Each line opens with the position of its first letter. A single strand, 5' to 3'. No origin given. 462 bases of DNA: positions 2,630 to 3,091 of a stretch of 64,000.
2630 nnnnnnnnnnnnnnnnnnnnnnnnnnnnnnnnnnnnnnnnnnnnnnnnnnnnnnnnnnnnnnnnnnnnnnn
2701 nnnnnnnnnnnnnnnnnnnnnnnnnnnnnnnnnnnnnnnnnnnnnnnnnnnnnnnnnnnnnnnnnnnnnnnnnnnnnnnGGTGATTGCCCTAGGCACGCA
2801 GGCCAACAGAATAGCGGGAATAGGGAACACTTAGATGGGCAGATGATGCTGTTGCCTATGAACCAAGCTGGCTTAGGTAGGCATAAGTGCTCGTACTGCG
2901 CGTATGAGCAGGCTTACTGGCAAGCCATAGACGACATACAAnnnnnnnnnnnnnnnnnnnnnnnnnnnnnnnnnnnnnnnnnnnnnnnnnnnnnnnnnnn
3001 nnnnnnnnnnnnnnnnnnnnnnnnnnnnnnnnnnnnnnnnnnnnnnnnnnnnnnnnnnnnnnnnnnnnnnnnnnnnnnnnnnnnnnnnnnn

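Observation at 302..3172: Four-gene module: HTH controller, unknown acidic protein, amino-MTase and PLD-family nuclease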

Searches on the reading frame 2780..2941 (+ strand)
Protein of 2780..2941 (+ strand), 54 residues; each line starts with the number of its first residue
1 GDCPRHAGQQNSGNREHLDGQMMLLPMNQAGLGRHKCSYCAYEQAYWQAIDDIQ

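Call 40: find_homologous_proteins(query=A3, max_evalue=0.001)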
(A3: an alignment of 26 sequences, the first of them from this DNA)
Query A3 (26 sequences) (54 aa, profile of the alignment): 327 proteins with E <= 0.001 among 338 candidates; the best 120 are listed.
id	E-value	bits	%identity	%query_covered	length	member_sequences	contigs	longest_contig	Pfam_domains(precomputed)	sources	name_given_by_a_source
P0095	2.2e-23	100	57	98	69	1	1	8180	-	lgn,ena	-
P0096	4.7e-23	99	60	98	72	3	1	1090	-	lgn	-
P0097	5.3e-23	99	58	98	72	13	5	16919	-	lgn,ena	-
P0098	8.1e-23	98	58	98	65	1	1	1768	-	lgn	-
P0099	1.5e-22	97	51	91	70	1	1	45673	-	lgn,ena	-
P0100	4.3e-22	96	58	98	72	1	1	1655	-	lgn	-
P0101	5.4e-22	95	55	91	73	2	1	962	-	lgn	-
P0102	5.7e-22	95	56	96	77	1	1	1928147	-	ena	-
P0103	7.0e-22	95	61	94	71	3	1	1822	-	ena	-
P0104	7.6e-22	95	58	83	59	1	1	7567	-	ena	-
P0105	1.6e-21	94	57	91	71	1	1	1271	-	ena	-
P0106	1.7e-21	94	52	96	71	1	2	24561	-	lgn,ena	-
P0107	1.8e-21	94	56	93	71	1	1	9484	-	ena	-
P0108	1.9e-21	94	57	91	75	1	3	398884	-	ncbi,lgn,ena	-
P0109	2.4e-21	93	56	93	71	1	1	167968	-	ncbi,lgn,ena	-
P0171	8.9e-19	85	62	96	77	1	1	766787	-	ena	-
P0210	6.2e-17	79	56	89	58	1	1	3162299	-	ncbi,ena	-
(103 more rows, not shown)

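Call 41: find_encoding_contigs(protein=P0210, flank=7000, max_places=2)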
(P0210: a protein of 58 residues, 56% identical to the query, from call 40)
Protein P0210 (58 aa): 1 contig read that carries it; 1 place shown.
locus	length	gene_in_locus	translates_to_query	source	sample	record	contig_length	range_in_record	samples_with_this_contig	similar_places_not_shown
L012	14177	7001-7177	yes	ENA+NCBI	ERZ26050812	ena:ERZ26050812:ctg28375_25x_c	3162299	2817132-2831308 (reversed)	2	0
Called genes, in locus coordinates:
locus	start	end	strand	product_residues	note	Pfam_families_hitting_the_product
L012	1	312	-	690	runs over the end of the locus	PF03030:H_PPase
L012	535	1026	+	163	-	-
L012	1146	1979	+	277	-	PF02754:CCG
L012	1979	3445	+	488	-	PF02589:LUD_dom, PF14691:Fer4_20 (faint), PF13187:Fer4_9 (faint), PF00037:Fer4 (faint), PF12797:Fer4_2 (faint), PF13183:Fer4_8, PF13534:Fer4_17 (weak), PF11870:LutB_C (weak), +1 more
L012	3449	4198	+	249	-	PF02589:LUD_dom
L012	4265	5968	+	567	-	PF01555:N6_N4_Mtase, PF02976:MutH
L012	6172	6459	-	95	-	-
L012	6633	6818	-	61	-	-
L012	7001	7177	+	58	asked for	-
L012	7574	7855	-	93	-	-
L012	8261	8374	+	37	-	-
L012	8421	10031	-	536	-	PF00528:BPD_transp_1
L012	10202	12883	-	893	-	-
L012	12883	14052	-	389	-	PF00535:Glycos_transf_2, PF26629:GT2_TM_C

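Call 42: find_encoding_contigs(protein=P0108, flank=7000, max_places=3)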
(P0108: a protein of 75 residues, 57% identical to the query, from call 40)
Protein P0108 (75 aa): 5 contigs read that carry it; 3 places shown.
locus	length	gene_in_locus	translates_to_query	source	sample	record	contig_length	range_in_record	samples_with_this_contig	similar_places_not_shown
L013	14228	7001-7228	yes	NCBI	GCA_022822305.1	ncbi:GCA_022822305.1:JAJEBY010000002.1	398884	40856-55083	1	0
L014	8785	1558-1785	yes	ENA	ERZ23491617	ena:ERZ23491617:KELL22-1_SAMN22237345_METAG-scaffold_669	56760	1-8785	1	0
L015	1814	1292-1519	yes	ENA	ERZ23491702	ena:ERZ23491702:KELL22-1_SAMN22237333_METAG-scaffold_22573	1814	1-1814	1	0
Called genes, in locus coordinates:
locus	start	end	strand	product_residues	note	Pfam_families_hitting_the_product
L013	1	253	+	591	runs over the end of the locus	PF11376:DUF3179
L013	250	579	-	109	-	-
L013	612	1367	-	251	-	PF10544:T5orf172, PF13455:MUG113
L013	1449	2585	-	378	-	PF13524:Glyco_trans_1_2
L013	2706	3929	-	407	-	PF00364:Biotin_lipoyl, PF02817:E3_binding, PF00198:2-oxoacid_dh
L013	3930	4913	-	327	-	PF02779:Transket_pyr, PF02780:Transketolase_C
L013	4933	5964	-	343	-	PF00676:E1_dh, PF02775:TPP_enzyme_C (weak)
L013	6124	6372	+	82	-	PF02086:MethyltransfD12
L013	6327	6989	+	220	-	PF02086:MethyltransfD12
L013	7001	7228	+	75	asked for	-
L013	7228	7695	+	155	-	PF20472:PDDEXK_11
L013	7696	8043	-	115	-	-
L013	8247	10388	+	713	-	PF13089:PP_kinase_N, PF02503:PP_kinase, PF17941:PP_kinase_C_1, PF13091:PLDc_2 (faint), PF13090:PP_kinase_C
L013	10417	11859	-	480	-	PF13598:DUF4139 (weak)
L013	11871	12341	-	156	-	PF27154:ORF11_beta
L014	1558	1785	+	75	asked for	-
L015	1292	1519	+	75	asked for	-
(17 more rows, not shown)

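Call 43: find_encoding_contigs(protein=P0171, flank=7000, max_places=2)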
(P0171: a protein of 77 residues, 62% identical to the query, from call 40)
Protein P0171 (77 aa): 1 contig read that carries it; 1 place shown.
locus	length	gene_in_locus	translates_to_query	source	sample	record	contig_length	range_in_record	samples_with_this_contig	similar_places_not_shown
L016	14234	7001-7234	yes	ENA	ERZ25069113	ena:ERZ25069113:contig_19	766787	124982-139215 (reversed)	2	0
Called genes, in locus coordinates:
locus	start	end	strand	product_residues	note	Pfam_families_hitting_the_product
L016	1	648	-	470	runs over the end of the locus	PF01425:Amidase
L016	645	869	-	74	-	-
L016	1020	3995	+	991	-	PF00005:ABC_tran (faint), PF02463:SMC_N (faint), PF05729:NACHT (faint), PF13173:AAA_14 (faint), PF13191:AAA_16 (faint), PF13401:AAA_22 (faint), PF17760:UvrA_inter, PF17755:UvrA_DNA-bind, +5 more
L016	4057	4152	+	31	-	-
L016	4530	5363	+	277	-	PF01555:N6_N4_Mtase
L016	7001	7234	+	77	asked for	-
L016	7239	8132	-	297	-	PF17726:DpnI_C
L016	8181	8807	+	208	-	-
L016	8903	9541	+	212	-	PF00881:Nitroreductase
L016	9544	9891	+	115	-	-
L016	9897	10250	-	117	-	PF00355:Rieske, PF13806:Rieske_2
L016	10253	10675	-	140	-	PF00364:Biotin_lipoyl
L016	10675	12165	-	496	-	PF00289:Biotin_carb_N, PF02786:CPSase_L_D2, PF07478:Dala_Dala_lig_C, PF02785:Biotin_carb_C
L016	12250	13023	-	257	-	PF01061:ABC2_membrane, PF12698:ABC2_membrane_3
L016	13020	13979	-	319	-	PF00005:ABC_tran, PF13304:AAA_21 (weak), PF26919:ABC-like_C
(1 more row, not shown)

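Call 45: find_related_loci(query=A3, collection=metagenome_contigs, flank=4000)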
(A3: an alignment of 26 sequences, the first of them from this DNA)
Query A3 (54 aa) in metagenome_contigs; peptide patterns used: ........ (x = any residue, [..] = any of these).
18 stretches matched a pattern; 6 encode a relative of the query (tblastn E <= 1e-3); 6 distinct loci.
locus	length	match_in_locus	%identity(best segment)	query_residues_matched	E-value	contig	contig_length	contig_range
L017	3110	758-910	61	2-52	2e-21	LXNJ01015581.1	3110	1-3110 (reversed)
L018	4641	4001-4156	57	2-54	9e-16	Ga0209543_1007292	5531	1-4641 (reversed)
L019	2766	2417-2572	57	2-54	9e-16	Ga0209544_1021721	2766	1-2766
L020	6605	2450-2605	57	2-54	9e-16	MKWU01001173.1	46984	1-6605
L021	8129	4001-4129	48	3-46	5e-9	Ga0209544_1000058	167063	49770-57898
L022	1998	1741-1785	67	33-47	2e-4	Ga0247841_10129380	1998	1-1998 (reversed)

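Call 46: find_related_loci(query=A3, collection=viral_contigs, flank=4000)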
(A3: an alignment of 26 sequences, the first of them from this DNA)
Query A3 (54 aa) in viral_contigs; peptide patterns used: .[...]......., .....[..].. (x = any residue, [..] = any of these).
45 stretches matched a pattern; 15 encode a relative of the query (tblastn E <= 1e-3); 15 distinct loci.
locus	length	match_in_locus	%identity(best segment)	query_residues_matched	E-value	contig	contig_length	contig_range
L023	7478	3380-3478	52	14-46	1e-8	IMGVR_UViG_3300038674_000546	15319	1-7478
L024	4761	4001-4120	45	14-52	1e-8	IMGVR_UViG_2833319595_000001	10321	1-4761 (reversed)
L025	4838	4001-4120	45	14-52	1e-8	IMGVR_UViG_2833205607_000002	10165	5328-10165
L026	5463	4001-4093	52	21-51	5e-7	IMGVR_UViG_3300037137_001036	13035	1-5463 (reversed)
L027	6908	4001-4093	52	21-51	5e-7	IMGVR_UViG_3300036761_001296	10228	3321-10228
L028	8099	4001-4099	48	14-46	4e-7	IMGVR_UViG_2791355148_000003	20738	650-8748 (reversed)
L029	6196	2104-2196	48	20-50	4e-7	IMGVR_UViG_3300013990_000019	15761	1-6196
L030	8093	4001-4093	52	21-51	5e-7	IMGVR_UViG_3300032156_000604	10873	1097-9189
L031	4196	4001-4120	40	14-53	6e-7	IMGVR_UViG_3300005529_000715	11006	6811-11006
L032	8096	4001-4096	47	19-50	4e-6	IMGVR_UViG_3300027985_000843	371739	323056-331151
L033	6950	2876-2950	56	22-46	7e-6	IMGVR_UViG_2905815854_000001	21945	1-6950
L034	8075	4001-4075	56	22-46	7e-6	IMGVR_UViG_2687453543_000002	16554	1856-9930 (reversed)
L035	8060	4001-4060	65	24-43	8e-6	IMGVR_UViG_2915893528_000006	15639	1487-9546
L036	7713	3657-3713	68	25-43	1e-5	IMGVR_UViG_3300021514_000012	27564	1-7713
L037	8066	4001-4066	64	25-46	2e-5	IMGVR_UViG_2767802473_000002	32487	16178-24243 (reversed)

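Call 53: search_protein_families(library=pfam, proteins=[L020:85-777:+, L020:2438-2629:+], max_evalue=0.01)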
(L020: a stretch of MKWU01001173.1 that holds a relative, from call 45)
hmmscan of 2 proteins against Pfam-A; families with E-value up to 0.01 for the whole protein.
L020:85-777:+ (231 aa): 0 families

L020:2438-2629:+ (64 aa): 0 families

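Call 74: search_protein_families(library=pfam, proteins=[L021:2055-3983:+, L021:4204-4671:+, L023:2573-3349:+, L023:3642-4142:+, L026:2440-3972:+, L026:4150-5070:+, L029:2331-2975:+, L032:3375-3986:+, L036:2519-3376:+, L037:1512-3203:+], max_evalue=0.001)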
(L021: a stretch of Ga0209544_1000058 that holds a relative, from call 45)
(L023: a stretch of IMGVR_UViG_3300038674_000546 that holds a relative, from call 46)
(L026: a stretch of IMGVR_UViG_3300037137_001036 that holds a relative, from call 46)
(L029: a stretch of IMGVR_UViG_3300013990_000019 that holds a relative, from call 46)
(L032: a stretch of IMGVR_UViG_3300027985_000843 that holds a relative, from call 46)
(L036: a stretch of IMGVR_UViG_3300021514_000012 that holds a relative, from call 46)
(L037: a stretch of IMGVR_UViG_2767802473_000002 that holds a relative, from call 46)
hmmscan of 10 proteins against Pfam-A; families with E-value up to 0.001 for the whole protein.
L021:2055-3983:+ (643 aa): 1 family
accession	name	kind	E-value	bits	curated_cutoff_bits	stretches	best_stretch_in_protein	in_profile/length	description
PF02086.21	MethyltransfD12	-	3.8e-52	177.9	22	1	378-620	1-249/253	D12 class N6 adenine-specific DNA methyltransferase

L021:4204-4671:+ (156 aa): 1 family
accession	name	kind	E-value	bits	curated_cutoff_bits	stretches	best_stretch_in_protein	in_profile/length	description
PF20472.4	PDDEXK_11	-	2.2e-35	122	23.7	1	9-153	1-143/145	PD-(D/E)XK nuclease superfamily domain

L023:2573-3349:+ (259 aa): 2 families
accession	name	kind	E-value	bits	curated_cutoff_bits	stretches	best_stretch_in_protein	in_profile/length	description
PF22518.2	DUF6997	-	6.2e-50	170.2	27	1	84-253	3-174/175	Domain of unknown function (DUF6997)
PF22515.2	DUF6996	-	8.8e-24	83.8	27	1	4-81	1-71/71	Domain of unknown function (DUF6996)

L023:3642-4142:+ (167 aa): 0 families

L026:2440-3972:+ (511 aa): 2 families
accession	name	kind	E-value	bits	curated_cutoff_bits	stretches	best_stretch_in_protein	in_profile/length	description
PF02739.22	5_3_exonuc_N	-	8.8e-26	91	34.3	1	3-145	3-146/164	5'-3' exonuclease, N-terminal resolvase-like domain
PF01367.25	5_3_exonuc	-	7.2e-08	33.3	40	1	156-202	2-49/97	5'-3' exonuclease, C-terminal SAM fold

L026:4150-5070:+ (307 aa): 1 family
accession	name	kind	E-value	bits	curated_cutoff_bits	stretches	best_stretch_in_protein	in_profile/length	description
PF00154.27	RecA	-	9.6e-40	137.1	27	1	53-294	33-261/262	recA bacterial DNA recombination protein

L029:2331-2975:+ (215 aa): 1 family
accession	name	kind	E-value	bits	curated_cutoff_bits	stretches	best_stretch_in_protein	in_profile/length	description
PF13643.11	DUF4145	-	5.3e-13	49.3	23.1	1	94-174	1-84/88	Domain of unknown function (DUF4145)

L032:3375-3986:+ (204 aa): 0 families

L036:2519-3376:+ (286 aa): 1 family
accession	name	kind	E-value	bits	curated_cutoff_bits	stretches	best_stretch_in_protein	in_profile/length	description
PF04404.17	ERF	-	3.9e-10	40.3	25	1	47-186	1-130/153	ERF superfamily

L037:1512-3203:+ (564 aa): 4 families
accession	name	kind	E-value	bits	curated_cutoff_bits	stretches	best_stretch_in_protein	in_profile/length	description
PF13884.11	Peptidase_S74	-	4.3e-11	43.4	22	1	459-508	1-57/58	Chaperone of endosialidase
PF13620.12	CarboxypepD_reg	-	5.7e-11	43.1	32.3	1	5-82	2-75/82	Carboxypeptidase regulatory-like domain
PF08400.16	phage_tail_N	-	1.9e-07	31.6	26.6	1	1-132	1-132/134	Prophage tail fibre N-terminal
PF13715.12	CarbopepD_reg_2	-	0.00076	19.9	32.2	0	5-94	1-82/88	CarboxypepD_reg-like domain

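Call 84: search_protein_families(library=phrogs, proteins=[L028:3956-4258:+, L020:2438-2629:+], max_evalue=0.01)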
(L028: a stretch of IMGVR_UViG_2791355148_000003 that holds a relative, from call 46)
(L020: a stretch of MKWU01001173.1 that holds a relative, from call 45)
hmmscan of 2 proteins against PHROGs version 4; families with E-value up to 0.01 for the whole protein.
L028:3956-4258:+ (101 aa): 1 family
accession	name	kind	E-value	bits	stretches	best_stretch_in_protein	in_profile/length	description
phrog_3941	-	unknown function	4.6e-28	98.5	1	12-91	3-84/86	-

L020:2438-2629:+ (64 aa): 1 family
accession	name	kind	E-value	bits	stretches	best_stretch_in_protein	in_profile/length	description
phrog_3941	-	unknown function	4.3e-11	44.1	1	13-54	7-45/86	-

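Call 94: search_protein_families(library=pfam, proteins=[L023:789-1760:+, L023:1768-2583:+, L023:4138-5256:+, L023:5259-6134:+, L029:3353-4372:-, L032:2225-2797:+, L028:3033-3449:+, L035:3075-3707:+, L024:2946-3578:-], max_evalue=0.001)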
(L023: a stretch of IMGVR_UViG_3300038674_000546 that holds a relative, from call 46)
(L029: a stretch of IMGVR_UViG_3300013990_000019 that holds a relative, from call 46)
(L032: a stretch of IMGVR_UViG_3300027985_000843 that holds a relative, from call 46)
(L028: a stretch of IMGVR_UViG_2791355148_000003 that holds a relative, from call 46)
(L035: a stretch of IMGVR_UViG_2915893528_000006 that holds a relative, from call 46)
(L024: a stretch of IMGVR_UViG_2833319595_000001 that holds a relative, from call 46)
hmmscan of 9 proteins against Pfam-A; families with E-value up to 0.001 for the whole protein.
L023:789-1760:+ (324 aa): 1 family
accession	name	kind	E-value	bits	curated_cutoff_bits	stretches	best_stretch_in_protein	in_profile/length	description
PF02086.21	MethyltransfD12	-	1.4e-60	205.6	22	1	10-277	1-253/253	D12 class N6 adenine-specific DNA methyltransferase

L023:1768-2583:+ (272 aa): 2 families
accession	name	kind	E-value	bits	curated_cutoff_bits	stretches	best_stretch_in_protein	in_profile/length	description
PF04556.18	DpnII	-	4e-101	338.4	23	1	3-268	1-276/278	DpnII restriction endonuclease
PF24447.1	RE_BanI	-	0.00063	19.2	28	0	136-242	198-303/338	Type II restriction enzyme BanI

L023:4138-5256:+ (373 aa): 1 family
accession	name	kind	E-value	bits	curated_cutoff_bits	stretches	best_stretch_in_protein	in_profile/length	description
PF14072.11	DndB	-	1.8e-14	54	29.1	1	12-246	2-235/338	DNA-sulfur modification-associated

L023:5259-6134:+ (292 aa): 1 family
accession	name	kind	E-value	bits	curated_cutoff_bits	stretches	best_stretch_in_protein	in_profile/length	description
PF01555.25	N6_N4_Mtase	-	2.1e-55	188.5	26.7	1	32-246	2-220/221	DNA methylase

L029:3353-4372:- (340 aa): 1 family
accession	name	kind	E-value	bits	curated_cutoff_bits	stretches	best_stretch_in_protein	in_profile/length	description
PF03864.22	Phage_cap_E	-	2.2e-12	47.1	22.9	1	14-256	7-244/329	Phage major capsid protein E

L032:2225-2797:+ (191 aa): 0 families

L028:3033-3449:+ (139 aa): 1 family
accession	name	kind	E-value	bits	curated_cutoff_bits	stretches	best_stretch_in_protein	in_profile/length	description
PF00589.27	Phage_integrase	-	3.6e-16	59.9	27.1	1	5-130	33-162/172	Phage integrase family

L035:3075-3707:+ (211 aa): 1 family
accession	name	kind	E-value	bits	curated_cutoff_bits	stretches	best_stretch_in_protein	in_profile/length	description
PF00717.28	Peptidase_S24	-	2.2e-24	85.9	23.3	1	83-204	1-116/116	Peptidase S24-like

L024:2946-3578:- (211 aa): 1 family
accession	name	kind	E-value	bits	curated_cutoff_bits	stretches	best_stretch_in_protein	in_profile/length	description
PF02498.22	Bro-N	-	2.8e-09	37.9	25.6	1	13-99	4-93/96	BRO family, N-terminal domain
